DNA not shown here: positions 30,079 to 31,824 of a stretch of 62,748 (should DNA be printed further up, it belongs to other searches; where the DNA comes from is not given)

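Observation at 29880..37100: A 7-kb sugar-synthesis and glycosyltransferase island inserted in the head-morphogenesis module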

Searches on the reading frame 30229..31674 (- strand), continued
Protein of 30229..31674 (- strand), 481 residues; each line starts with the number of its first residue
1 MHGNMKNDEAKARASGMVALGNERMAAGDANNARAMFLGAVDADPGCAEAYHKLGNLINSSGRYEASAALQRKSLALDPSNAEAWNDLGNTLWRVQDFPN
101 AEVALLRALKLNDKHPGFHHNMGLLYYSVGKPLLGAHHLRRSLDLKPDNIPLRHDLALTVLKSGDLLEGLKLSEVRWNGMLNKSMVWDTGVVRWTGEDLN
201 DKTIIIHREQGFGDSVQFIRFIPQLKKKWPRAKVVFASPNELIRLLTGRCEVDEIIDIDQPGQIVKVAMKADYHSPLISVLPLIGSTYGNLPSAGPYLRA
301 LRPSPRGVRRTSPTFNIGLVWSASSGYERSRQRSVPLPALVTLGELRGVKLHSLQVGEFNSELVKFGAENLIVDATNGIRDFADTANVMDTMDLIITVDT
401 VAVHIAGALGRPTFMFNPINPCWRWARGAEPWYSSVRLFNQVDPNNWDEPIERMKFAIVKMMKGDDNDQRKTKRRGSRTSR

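Call 18: find_homologous_proteins(query=window:30229-31674:-, max_evalue=0.00001)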
Query window:30229-31674:- (481 aa): 2251 proteins with E <= 0.00001 among 8000 candidates; the best 120 are listed.
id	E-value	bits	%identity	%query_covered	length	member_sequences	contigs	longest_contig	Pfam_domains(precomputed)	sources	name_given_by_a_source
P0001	0.0e+0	1108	100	100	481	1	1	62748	PF14559.13,PF13431.13,PF23914.2,PF13414.13,PF00515.35,PF13424.13,PF13432.13,PF13428.13,PF13181.13,PF07719.24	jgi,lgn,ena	jgi:Tfp pilus assembly protein PilF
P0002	7.4e-154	531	53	95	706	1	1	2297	PF13431.13,PF23914.2,PF13414.13,PF13428.13,PF18922.6,PF13374.13,PF14559.13,PF00515.35,PF13424.13,PF13432.13,PF13181.13,PF01075.24,PF07719.24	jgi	jgi:tetratricopeptide (TPR) repeat protein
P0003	9.7e-149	514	52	95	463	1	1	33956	PF13431.13,PF13414.13,PF13428.13,PF13374.13,PF14559.13,PF13371.13,PF00515.35,PF13424.13,PF13432.13,PF13181.13,PF01075.24,PF07719.24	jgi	jgi:hypothetical protein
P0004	2.5e-139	483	51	91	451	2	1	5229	PF13431.13,PF23914.2,PF13414.13,PF13176.13,PF13428.13,PF13374.13,PF14559.13,PF13371.13,PF00515.35,PF13424.13,PF13432.13,PF13181.13,PF07719.24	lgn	-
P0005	4.5e-134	466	48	96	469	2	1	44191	PF13414.13,PF00515.35,PF13424.13,PF13432.13,PF13428.13,PF13181.13,PF01075.24,PF07719.24,PF13374.13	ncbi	-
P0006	2.3e-127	444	46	93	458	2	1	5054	PF13431.13,PF23914.2,PF13414.13,PF13428.13,PF14559.13,PF13371.13,PF00515.35,PF13424.13,PF13432.13,PF13181.13,PF01075.24,PF07719.24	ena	-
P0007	6.9e-126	439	46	94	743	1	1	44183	PF13431.13,PF23914.2,PF13414.13,PF13176.13,PF13428.13,PF14559.13,PF13371.13,PF00515.35,PF12895.14,PF13424.13,PF13432.13,PF13181.13,PF07719.24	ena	-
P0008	4.0e-125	436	46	91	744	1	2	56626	PF13431.13,PF23914.2,PF13414.13,PF13176.13,PF13428.13,PF14559.13,PF13371.13,PF00515.35,PF13424.13,PF13432.13,PF13181.13,PF01075.24,PF07719.24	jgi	jgi:Tfp pilus assembly protein PilF/ADP-heptose:LPS heptosyltransferase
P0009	1.7e-120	421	45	94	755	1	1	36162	PF13431.13,PF23914.2,PF13414.13,PF13428.13,PF14559.13,PF13371.13,PF00515.35,PF12895.14,PF13424.13,PF13432.13,PF13181.13,PF01075.24,PF07719.24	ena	-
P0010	7.1e-120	419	55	68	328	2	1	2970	-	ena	-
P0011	9.1e-118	412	44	92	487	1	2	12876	PF14559.13,PF13371.13,PF00515.35,PF13424.13,PF13432.13,PF13428.13,PF13181.13,PF07719.24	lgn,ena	-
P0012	2.2e-115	404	44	93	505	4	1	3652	PF14559.13,PF13414.13,PF13371.13,PF00515.35,PF13424.13,PF13432.13,PF13428.13,PF13181.13,PF07719.24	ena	-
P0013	5.3e-115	403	42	93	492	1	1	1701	PF14559.13,PF13432.13,PF13181.13,PF07719.24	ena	-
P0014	5.1e-110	387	43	92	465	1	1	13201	PF14559.13,PF23914.2,PF00515.35,PF13432.13,PF13428.13,PF01075.24,PF07719.24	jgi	jgi:tetratricopeptide repeat protein/glycosyl transferase family 9 (putative heptosyltransferase)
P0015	7.0e-110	386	44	91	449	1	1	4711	PF14559.13,PF13431.13,PF13371.13,PF00515.35,PF13424.13,PF13432.13,PF13181.13,PF07719.24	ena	-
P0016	1.5e-108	382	33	95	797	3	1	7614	PF13431.13,PF23914.2,PF13414.13,PF13176.13,PF13428.13,PF13374.13,PF14559.13,PF13371.13,PF00515.35,PF13424.13,PF13432.13,PF13181.13,PF01075.24,PF07719.24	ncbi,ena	-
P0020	3.5e-90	321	40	91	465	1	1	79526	PF14559.13,PF13424.13,PF13432.13,PF13428.13,PF13181.13,PF07719.24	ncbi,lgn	-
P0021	1.2e-82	296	33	89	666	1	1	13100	PF13414.13,PF10952.16,PF13374.13,PF07721.21,PF24575.2,PF00515.35,PF13424.13,PF01075.24,PF07719.24,PF13174.13,PF20308.5,PF25063.1,PF13431.13,PF23914.2,PF25062.2,PF13176.13,PF13428.13,PF25064.2,PF14559.13,PF13371.13,PF17874.8,PF12895.14,PF21033.5,PF13432.13,PF13181.13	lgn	-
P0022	4.3e-79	285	37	89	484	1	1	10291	PF13431.13,PF13414.13,PF13428.13,PF14559.13,PF13371.13,PF00515.35,PF13424.13,PF13432.13,PF13429.13,PF13181.13,PF01075.24,PF07719.24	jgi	jgi:Flp pilus assembly protein TadD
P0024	5.2e-76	274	32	89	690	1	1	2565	PF03704.24,PF13414.13,PF12569.15,PF13374.13,PF07721.21,PF24575.2,PF00515.35,PF13424.13,PF13429.13,PF01075.24,PF14561.13,PF07719.24,PF13174.13,PF20308.5,PF25063.1,PF13431.13,PF23914.2,PF13176.13,PF24885.2,PF13428.13,PF14559.13,PF13371.13,PF17874.8,PF12895.14,PF21033.5,PF13432.13,PF13181.13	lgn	-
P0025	9.2e-76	274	32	92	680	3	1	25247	PF03704.24,PF13414.13,PF13374.13,PF07721.21,PF24575.2,PF00515.35,PF13424.13,PF13429.13,PF01075.24,PF07719.24,PF13174.13,PF20308.5,PF25063.1,PF13431.13,PF23914.2,PF13176.13,PF13428.13,PF25064.2,PF14559.13,PF13371.13,PF12895.14,PF21033.5,PF13432.13,PF13181.13,PF10373.16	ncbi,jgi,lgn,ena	jgi:Flp pilus assembly protein TadD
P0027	3.0e-75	272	34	96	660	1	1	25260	PF03704.24,PF13414.13,PF12569.15,PF13374.13,PF07721.21,PF24575.2,PF00515.35,PF13424.13,PF13429.13,PF01075.24,PF14561.13,PF07719.24,PF13174.13,PF20308.5,PF25063.1,PF13431.13,PF23914.2,PF13176.13,PF24885.2,PF13428.13,PF25064.2,PF14559.13,PF13371.13,PF17874.8,PF12895.14,PF21033.5,PF13432.13,PF13181.13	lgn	-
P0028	3.4e-75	272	31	87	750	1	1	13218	PF13414.13,PF13374.13,PF07721.21,PF24575.2,PF02259.30,PF00515.35,PF13424.13,PF01075.24,PF07719.24,PF13174.13,PF25063.1,PF13431.13,PF23914.2,PF13176.13,PF13428.13,PF04733.21,PF25064.2,PF14559.13,PF13371.13,PF17874.8,PF12895.14,PF21033.5,PF13432.13,PF13181.13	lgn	-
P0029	4.0e-75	272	36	89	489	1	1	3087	PF13431.13,PF13414.13,PF13176.13,PF13428.13,PF13374.13,PF14559.13,PF13371.13,PF00515.35,PF13424.13,PF13432.13,PF13181.13,PF01075.24,PF07719.24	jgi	jgi:hypothetical protein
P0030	1.1e-74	270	31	95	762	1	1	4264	PF25060.1,PF13414.13,PF13374.13,PF24575.2,PF02259.30,PF00515.35,PF13424.13,PF13429.13,PF01075.24,PF07719.24,PF13174.13,PF25063.1,PF13431.13,PF23914.2,PF13176.13,PF24885.2,PF13428.13,PF04733.21,PF25064.2,PF14559.13,PF13371.13,PF12895.14,PF21033.5,PF13432.13,PF13181.13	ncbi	-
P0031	1.7e-74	269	35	92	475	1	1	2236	PF13431.13,PF13414.13,PF13176.13,PF13428.13,PF13374.13,PF14559.13,PF13371.13,PF00515.35,PF13424.13,PF13432.13,PF13181.13,PF01075.24,PF07719.24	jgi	jgi:tetratricopeptide (TPR) repeat protein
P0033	2.7e-74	269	36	90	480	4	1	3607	PF13431.13,PF13414.13,PF13176.13,PF13428.13,PF13374.13,PF14559.13,PF13371.13,PF00515.35,PF13424.13,PF13432.13,PF13181.13,PF01075.24,PF07719.24,PF13174.13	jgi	jgi:Flp pilus assembly protein TadD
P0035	6.5e-73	264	33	90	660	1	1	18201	PF03704.24,PF13414.13,PF13374.13,PF07721.21,PF24575.2,PF11846.15,PF00515.35,PF13424.13,PF13429.13,PF01075.24,PF14561.13,PF07719.24,PF13174.13,PF20308.5,PF25063.1,PF13431.13,PF23914.2,PF13176.13,PF13428.13,PF25064.2,PF14559.13,PF13371.13,PF17874.8,PF12895.14,PF21033.5,PF13432.13,PF13181.13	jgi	-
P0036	7.6e-73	264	34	94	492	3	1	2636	PF13431.13,PF23914.2,PF13414.13,PF13176.13,PF13428.13,PF13374.13,PF14559.13,PF13371.13,PF00515.35,PF13424.13,PF13432.13,PF13429.13,PF13181.13,PF01075.24,PF07719.24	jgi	jgi:Glycosyltransferase family 9 (heptosyltransferase)/Tetratricopeptide repeat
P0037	8.9e-73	264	38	77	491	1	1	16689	PF14559.13,PF13431.13,PF13414.13,PF13371.13,PF00515.35,PF13176.13,PF13432.13,PF13428.13,PF13181.13,PF01075.24,PF07719.24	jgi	jgi:hypothetical protein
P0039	5.7e-72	261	34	95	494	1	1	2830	PF14559.13,PF23914.2,PF13371.13,PF00515.35,PF13424.13,PF13432.13,PF13428.13,PF13181.13,PF01075.24,PF07719.24,PF13374.13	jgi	jgi:Glycosyltransferase family 9 (heptosyltransferase)/Tetratricopeptide repeat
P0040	7.6e-72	261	32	91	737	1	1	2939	PF03704.24,PF09976.16,PF25060.1,PF13414.13,PF21545.4,PF13374.13,PF07721.21,PF24575.2,PF02259.30,PF00515.35,PF13424.13,PF13429.13,PF01075.24,PF07719.24,PF13174.13,PF25063.1,PF13431.13,PF23914.2,PF13176.13,PF13428.13,PF25064.2,PF14559.13,PF13371.13,PF17874.8,PF12895.14,PF21033.5,PF13432.13,PF13181.13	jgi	jgi:tetratricopeptide (TPR) repeat protein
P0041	9.0e-72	260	32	96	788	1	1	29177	PF13414.13,PF13374.13,PF07721.21,PF24575.2,PF00515.35,PF13424.13,PF13429.13,PF01075.24,PF07719.24,PF13174.13,PF20308.5,PF25063.1,PF13431.13,PF23914.2,PF13176.13,PF13428.13,PF25064.2,PF14559.13,PF13371.13,PF17874.8,PF12895.14,PF21033.5,PF13432.13,PF13181.13,PF01239.29,PF10373.16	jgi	jgi:tetratricopeptide (TPR) repeat protein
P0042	1.2e-71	260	35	90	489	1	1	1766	PF13431.13,PF23914.2,PF13414.13,PF13176.13,PF13428.13,PF13374.13,PF14559.13,PF13371.13,PF00515.35,PF13424.13,PF13432.13,PF13181.13,PF01075.24,PF07719.24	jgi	jgi:Flp pilus assembly protein TadD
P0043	5.5e-71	258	35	92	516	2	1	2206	PF03704.24,PF13414.13,PF13374.13,PF07721.21,PF24575.2,PF00515.35,PF13424.13,PF13429.13,PF01075.24,PF14561.13,PF07719.24,PF13174.13,PF20308.5,PF25063.1,PF13431.13,PF23914.2,PF13176.13,PF13428.13,PF14559.13,PF13371.13,PF17874.8,PF12895.14,PF21033.5,PF13432.13,PF13181.13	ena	-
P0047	1.9e-70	256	34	91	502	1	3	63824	PF13431.13,PF23914.2,PF13414.13,PF13176.13,PF13428.13,PF13374.13,PF14559.13,PF13371.13,PF00515.35,PF13424.13,PF13432.13,PF13181.13,PF01075.24,PF07719.24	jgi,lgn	jgi:hypothetical protein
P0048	2.2e-70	256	36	91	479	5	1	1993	PF13431.13,PF23914.2,PF13414.13,PF13428.13,PF13374.13,PF14559.13,PF13371.13,PF00515.35,PF13424.13,PF13432.13,PF13181.13,PF01075.24,PF07719.24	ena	-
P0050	3.4e-70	255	30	88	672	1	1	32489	PF03704.24,PF13414.13,PF12569.15,PF13374.13,PF07721.21,PF24575.2,PF02259.30,PF00515.35,PF13424.13,PF13429.13,PF01075.24,PF14561.13,PF07719.24,PF13174.13,PF20308.5,PF25063.1,PF13431.13,PF23914.2,PF13176.13,PF24885.2,PF13428.13,PF25064.2,PF14559.13,PF13371.13,PF17874.8,PF12895.14,PF21033.5,PF13432.13,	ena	-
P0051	3.5e-70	255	30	90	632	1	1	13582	PF10602.16,PF03704.24,PF09976.16,PF13414.13,PF12569.15,PF13374.13,PF07721.21,PF24575.2,PF02259.30,PF00515.35,PF13424.13,PF13429.13,PF01075.24,PF14561.13,PF07719.24,PF13174.13,PF20308.5,PF25063.1,PF13431.13,PF23914.2,PF13176.13,PF24885.2,PF13428.13,PF25064.2,PF14559.13,PF10516.16,PF13371.13,PF17874.8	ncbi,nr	ncbi:MAG: tetratricopeptide repeat protein [Chthoniobacter sp.]|nr:tetratricopeptide repeat protein 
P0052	1.4e-69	253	29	89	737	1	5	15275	PF03704.24,PF13414.13,PF12569.15,PF13374.13,PF07721.21,PF24575.2,PF11846.15,PF00515.35,PF13424.13,PF13429.13,PF01075.24,PF07719.24,PF13174.13,PF20308.5,PF25063.1,PF13431.13,PF23914.2,PF13176.13,PF13428.13,PF14559.13,PF13371.13,PF17874.8,PF12895.14,PF21033.5,PF13432.13,PF13181.13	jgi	jgi:tetratricopeptide (TPR) repeat protein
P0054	2.4e-69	252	34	54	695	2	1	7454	PF00515.35,PF01075.24,PF07719.24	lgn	-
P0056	4.2e-69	252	34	91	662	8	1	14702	PF25063.1,PF03704.24,PF13431.13,PF09976.16,PF23914.2,PF13414.13,PF13176.13,PF13428.13,PF13374.13,PF07721.21,PF14559.13,PF24575.2,PF13371.13,PF00515.35,PF12895.14,PF13424.13,PF21033.5,PF13432.13,PF13181.13,PF01075.24,PF07719.24,PF13174.13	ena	-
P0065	6.9e-68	248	35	90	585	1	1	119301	PF03704.24,PF13431.13,PF23914.2,PF13414.13,PF13176.13,PF13428.13,PF13374.13,PF07721.21,PF14559.13,PF24575.2,PF13371.13,PF00515.35,PF12895.14,PF13424.13,PF21033.5,PF13432.13,PF13181.13,PF01075.24,PF07719.24,PF13174.13,PF10373.16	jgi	-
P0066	8.1e-68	247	33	92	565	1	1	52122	PF03704.24,PF09976.16,PF13414.13,PF13374.13,PF07721.21,PF24575.2,PF00515.35,PF13424.13,PF13429.13,PF01075.24,PF14561.13,PF07719.24,PF13174.13,PF20308.5,PF25063.1,PF13431.13,PF23914.2,PF07720.19,PF13176.13,PF13428.13,PF25064.2,PF14559.13,PF13371.13,PF17874.8,PF12895.14,PF21033.5,PF13432.13,PF13181.13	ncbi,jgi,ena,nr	ncbi:MAG TPA: tetratricopeptide repeat protein [Phycisphaerae bacterium]|nr:tetratricopeptide repeat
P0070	1.7e-67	246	34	87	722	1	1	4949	PF03704.24,PF13414.13,PF13374.13,PF07721.21,PF24575.2,PF00515.35,PF13424.13,PF13429.13,PF01075.24,PF07719.24,PF13174.13,PF20308.5,PF25063.1,PF13431.13,PF23914.2,PF13176.13,PF13428.13,PF25064.2,PF14559.13,PF27595.1,PF13371.13,PF12895.14,PF21033.5,PF13432.13,PF13181.13,PF01239.29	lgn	-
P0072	5.2e-67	245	30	89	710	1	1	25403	PF03704.24,PF13414.13,PF12569.15,PF23241.2,PF13374.13,PF07721.21,PF24575.2,PF00515.35,PF13424.13,PF01075.24,PF07719.24,PF13174.13,PF20308.5,PF25063.1,PF13431.13,PF23914.2,PF13176.13,PF13428.13,PF25064.2,PF14559.13,PF13371.13,PF17874.8,PF12895.14,PF21033.5,PF13432.13,PF13181.13,PF01239.29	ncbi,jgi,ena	jgi:tetratricopeptide (TPR) repeat protein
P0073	7.5e-67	244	30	91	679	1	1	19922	PF03704.24,PF13414.13,PF13374.13,PF07721.21,PF24575.2,PF00515.35,PF13424.13,PF13429.13,PF01075.24,PF07719.24,PF13174.13,PF20308.5,PF13431.13,PF23914.2,PF13176.13,PF13428.13,PF04733.21,PF25064.2,PF14559.13,PF13371.13,PF12895.14,PF21033.5,PF13432.13,PF13181.13,PF10373.16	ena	-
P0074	1.1e-66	244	31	93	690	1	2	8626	PF03704.24,PF13414.13,PF13374.13,PF07721.21,PF24575.2,PF00515.35,PF13424.13,PF13429.13,PF01075.24,PF07719.24,PF13174.13,PF20308.5,PF25063.1,PF13431.13,PF23914.2,PF13176.13,PF13428.13,PF25064.2,PF14559.13,PF13371.13,PF17874.8,PF12895.14,PF21033.5,PF13432.13,PF13181.13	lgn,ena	-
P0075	1.2e-66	244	35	91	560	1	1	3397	PF25063.1,PF03704.24,PF13431.13,PF23914.2,PF13414.13,PF13176.13,PF13428.13,PF13374.13,PF14559.13,PF24575.2,PF13371.13,PF00515.35,PF12895.14,PF13424.13,PF21033.5,PF13432.13,PF13181.13,PF01075.24,PF14561.13,PF07719.24,PF13174.13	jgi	jgi:tetratricopeptide (TPR) repeat protein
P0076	1.3e-66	243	33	90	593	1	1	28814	PF03704.24,PF14863.13,PF13414.13,PF12569.15,PF13374.13,PF07721.21,PF24575.2,PF00515.35,PF13424.13,PF01075.24,PF07719.24,PF13174.13,PF20308.5,PF25063.1,PF13431.13,PF23914.2,PF13176.13,PF24885.2,PF13428.13,PF25064.2,PF14559.13,PF13371.13,PF17874.8,PF02810.22,PF12895.14,PF21033.5,PF13432.13,PF13181.13,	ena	-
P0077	1.7e-66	243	33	90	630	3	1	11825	PF03704.24,PF13431.13,PF23914.2,PF13414.13,PF13176.13,PF24885.2,PF13428.13,PF13374.13,PF07721.21,PF14559.13,PF24575.2,PF13371.13,PF17874.8,PF00515.35,PF12895.14,PF13424.13,PF21033.5,PF13432.13,PF13181.13,PF01075.24,PF07719.24,PF13174.13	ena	-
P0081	4.8e-66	242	32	87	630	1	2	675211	PF25063.1,PF03704.24,PF13431.13,PF23914.2,PF25060.1,PF13414.13,PF13176.13,PF13428.13,PF13374.13,PF07721.21,PF14559.13,PF24575.2,PF13371.13,PF17874.8,PF00515.35,PF12895.14,PF13424.13,PF21033.5,PF13432.13,PF13181.13,PF01075.24,PF07719.24,PF13174.13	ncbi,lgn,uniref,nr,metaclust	ncbi:TPR repeat-containing protein [Chthoniobacter flavus Ellin428]|uniref:TPR repeat-containing pro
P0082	9.7e-66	241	32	92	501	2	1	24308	PF13431.13,PF00515.35,PF13432.13,PF01075.24,PF07719.24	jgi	jgi:tetratricopeptide (TPR) repeat protein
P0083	1.1e-65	240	34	93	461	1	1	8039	PF13431.13,PF23914.2,PF13414.13,PF13176.13,PF13428.13,PF13374.13,PF14559.13,PF13371.13,PF00515.35,PF13424.13,PF13432.13,PF13181.13,PF01075.24,PF07719.24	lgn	-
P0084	1.3e-65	240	33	91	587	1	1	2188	PF03704.24,PF09976.16,PF25060.1,PF13414.13,PF13374.13,PF07721.21,PF24575.2,PF00515.35,PF13424.13,PF01075.24,PF07719.24,PF13174.13,PF25063.1,PF13431.13,PF23914.2,PF13176.13,PF13428.13,PF04733.21,PF25064.2,PF14559.13,PF13371.13,PF17874.8,PF12895.14,PF21033.5,PF13432.13,PF13181.13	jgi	-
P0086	1.9e-65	240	35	94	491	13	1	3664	PF13431.13,PF23914.2,PF13414.13,PF13176.13,PF13428.13,PF14559.13,PF24575.2,PF13371.13,PF00515.35,PF13424.13,PF13432.13,PF13181.13,PF01075.24,PF07719.24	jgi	-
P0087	2.1e-65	239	33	92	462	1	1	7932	PF13414.13,PF00515.35,PF13424.13,PF13428.13,PF01075.24,PF07719.24,PF13374.13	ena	-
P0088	2.2e-65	239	31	89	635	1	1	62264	PF03704.24,PF09976.16,PF13414.13,PF12569.15,PF23241.2,PF13374.13,PF24575.2,PF02259.30,PF00515.35,PF13424.13,PF13429.13,PF01075.24,PF14561.13,PF07719.24,PF13174.13,PF20308.5,PF25063.1,PF13431.13,PF23914.2,PF25062.2,PF13176.13,PF13428.13,PF25064.2,PF14559.13,PF13371.13,PF17874.8,PF22860.3,PF12895.14,P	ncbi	-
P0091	3.8e-65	239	29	94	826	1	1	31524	PF25063.1,PF03704.24,PF14853.13,PF13431.13,PF23914.2,PF13414.13,PF13176.13,PF13428.13,PF13374.13,PF07721.21,PF14559.13,PF24575.2,PF13371.13,PF00515.35,PF12895.14,PF13424.13,PF21033.5,PF13432.13,PF13429.13,PF13181.13,PF01075.24,PF07719.24,PF13174.13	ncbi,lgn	-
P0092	3.9e-65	239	31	88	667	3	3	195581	PF03704.24,PF13414.13,PF10952.16,PF23558.2,PF13374.13,PF07721.21,PF24575.2,PF00515.35,PF04212.25,PF13424.13,PF13429.13,PF01075.24,PF07719.24,PF13174.13,PF20308.5,PF25063.1,PF13431.13,PF23914.2,PF13176.13,PF13428.13,PF25064.2,PF14559.13,PF13371.13,PF17874.8,PF12895.14,PF21033.5,PF13432.13,PF13181.13,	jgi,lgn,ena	-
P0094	9.1e-65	237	34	90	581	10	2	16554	PF03704.24,PF13431.13,PF13414.13,PF13176.13,PF13428.13,PF13374.13,PF07721.21,PF14559.13,PF13371.13,PF00515.35,PF13424.13,PF13432.13,PF13181.13,PF01075.24,PF07719.24,PF13174.13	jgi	jgi:tetratricopeptide (TPR) repeat protein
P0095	9.2e-65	237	33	91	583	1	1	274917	PF13431.13,PF23914.2,PF13414.13,PF13176.13,PF13428.13,PF13374.13,PF07721.21,PF14559.13,PF24575.2,PF13371.13,PF00515.35,PF12895.14,PF13424.13,PF13432.13,PF13429.13,PF13181.13,PF01075.24,PF14561.13,PF07719.24,PF13174.13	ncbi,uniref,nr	ncbi:tetratricopeptide repeat protein [Burkholderia sp. S171]|uniref:tetratricopeptide repeat protei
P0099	1.2e-64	237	32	91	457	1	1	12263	PF13431.13,PF13414.13,PF13428.13,PF13374.13,PF14559.13,PF13371.13,PF00515.35,PF13424.13,PF13432.13,PF13181.13,PF01075.24,PF07719.24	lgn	-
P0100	1.4e-64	237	34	91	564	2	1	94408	PF13431.13,PF23914.2,PF13414.13,PF13176.13,PF13428.13,PF13374.13,PF07721.21,PF14559.13,PF24575.2,PF13371.13,PF00515.35,PF12895.14,PF13424.13,PF13432.13,PF13429.13,PF13181.13,PF01075.24,PF14561.13,PF07719.24,PF13174.13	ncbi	-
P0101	1.6e-64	237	29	98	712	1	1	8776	PF03704.24,PF13431.13,PF13414.13,PF13176.13,PF13428.13,PF13374.13,PF14559.13,PF13371.13,PF00515.35,PF13424.13,PF13432.13,PF13181.13,PF01075.24,PF07719.24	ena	-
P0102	2.1e-64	236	32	89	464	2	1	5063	PF13431.13,PF13414.13,PF13428.13,PF13374.13,PF14559.13,PF13371.13,PF00515.35,PF12895.14,PF13424.13,PF13432.13,PF13181.13,PF01075.24,PF07719.24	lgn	-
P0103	2.3e-64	236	31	84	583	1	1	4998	PF13431.13,PF23914.2,PF13414.13,PF13176.13,PF13428.13,PF13374.13,PF07721.21,PF14559.13,PF24575.2,PF13371.13,PF17874.8,PF00515.35,PF12895.14,PF13424.13,PF21033.5,PF13432.13,PF13429.13,PF13181.13,PF01075.24,PF07719.24,PF13174.13,PF20308.5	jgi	jgi:tetratricopeptide (TPR) repeat protein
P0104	2.3e-64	236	27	83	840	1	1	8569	PF13431.13,PF13414.13,PF13176.13,PF13428.13,PF14559.13,PF13371.13,PF00515.35,PF12895.14,PF13424.13,PF13432.13,PF13181.13,PF01075.24,PF07719.24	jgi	jgi:tetratricopeptide (TPR) repeat protein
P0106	3.3e-64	236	29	90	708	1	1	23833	PF03704.24,PF13431.13,PF13414.13,PF13176.13,PF13428.13,PF13374.13,PF14559.13,PF00515.35,PF12895.14,PF13424.13,PF21033.5,PF13432.13,PF13181.13,PF01075.24,PF07719.24,PF13174.13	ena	-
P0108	4.5e-64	235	27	87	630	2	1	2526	PF13431.13,PF23914.2,PF13414.13,PF13176.13,PF13428.13,PF14559.13,PF00515.35,PF13424.13,PF13432.13,PF13181.13,PF01075.24,PF07719.24,PF13174.13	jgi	jgi:tetratricopeptide (TPR) repeat protein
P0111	6.4e-64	235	31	95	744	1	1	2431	PF03704.24,PF13431.13,PF23914.2,PF13414.13,PF13176.13,PF13428.13,PF13374.13,PF07721.21,PF14559.13,PF24575.2,PF13371.13,PF00515.35,PF12895.14,PF13424.13,PF21033.5,PF13432.13,PF13429.13,PF13181.13,PF01075.24,PF07719.24,PF13174.13,PF20308.5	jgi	jgi:tetratricopeptide (TPR) repeat protein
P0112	7.4e-64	234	32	88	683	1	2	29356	PF13431.13,PF23914.2,PF13414.13,PF13176.13,PF24885.2,PF13428.13,PF13374.13,PF14559.13,PF24575.2,PF13371.13,PF11846.15,PF00515.35,PF13424.13,PF21033.5,PF13432.13,PF13429.13,PF13181.13,PF01075.24,PF07719.24,PF13174.13,PF10373.16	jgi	jgi:Flp pilus assembly protein TadD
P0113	7.9e-64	234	31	91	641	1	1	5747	PF03704.24,PF13414.13,PF04781.18,PF01535.27,PF13374.13,PF07721.21,PF24575.2,PF00515.35,PF13424.13,PF13429.13,PF01075.24,PF07719.24,PF13174.13,PF20308.5,PF25063.1,PF13431.13,PF23914.2,PF13176.13,PF13428.13,PF14559.13,PF13371.13,PF12895.14,PF21033.5,PF13432.13,PF13181.13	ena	-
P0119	1.8e-63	233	31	90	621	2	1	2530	PF03704.24,PF09976.16,PF13414.13,PF13374.13,PF07721.21,PF24575.2,PF00515.35,PF13424.13,PF13429.13,PF01075.24,PF14561.13,PF07719.24,PF13174.13,PF20308.5,PF25063.1,PF13431.13,PF23914.2,PF13176.13,PF13428.13,PF04733.21,PF14559.13,PF13371.13,PF12895.14,PF21033.5,PF13432.13,PF13181.13,PF10373.16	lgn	-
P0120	2.0e-63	233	33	92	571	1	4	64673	PF25063.1,PF03704.24,PF13431.13,PF23914.2,PF13414.13,PF13176.13,PF13428.13,PF13374.13,PF14559.13,PF24575.2,PF13371.13,PF00515.35,PF12895.14,PF13424.13,PF21033.5,PF13432.13,PF13181.13,PF01075.24,PF07719.24,PF13174.13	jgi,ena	-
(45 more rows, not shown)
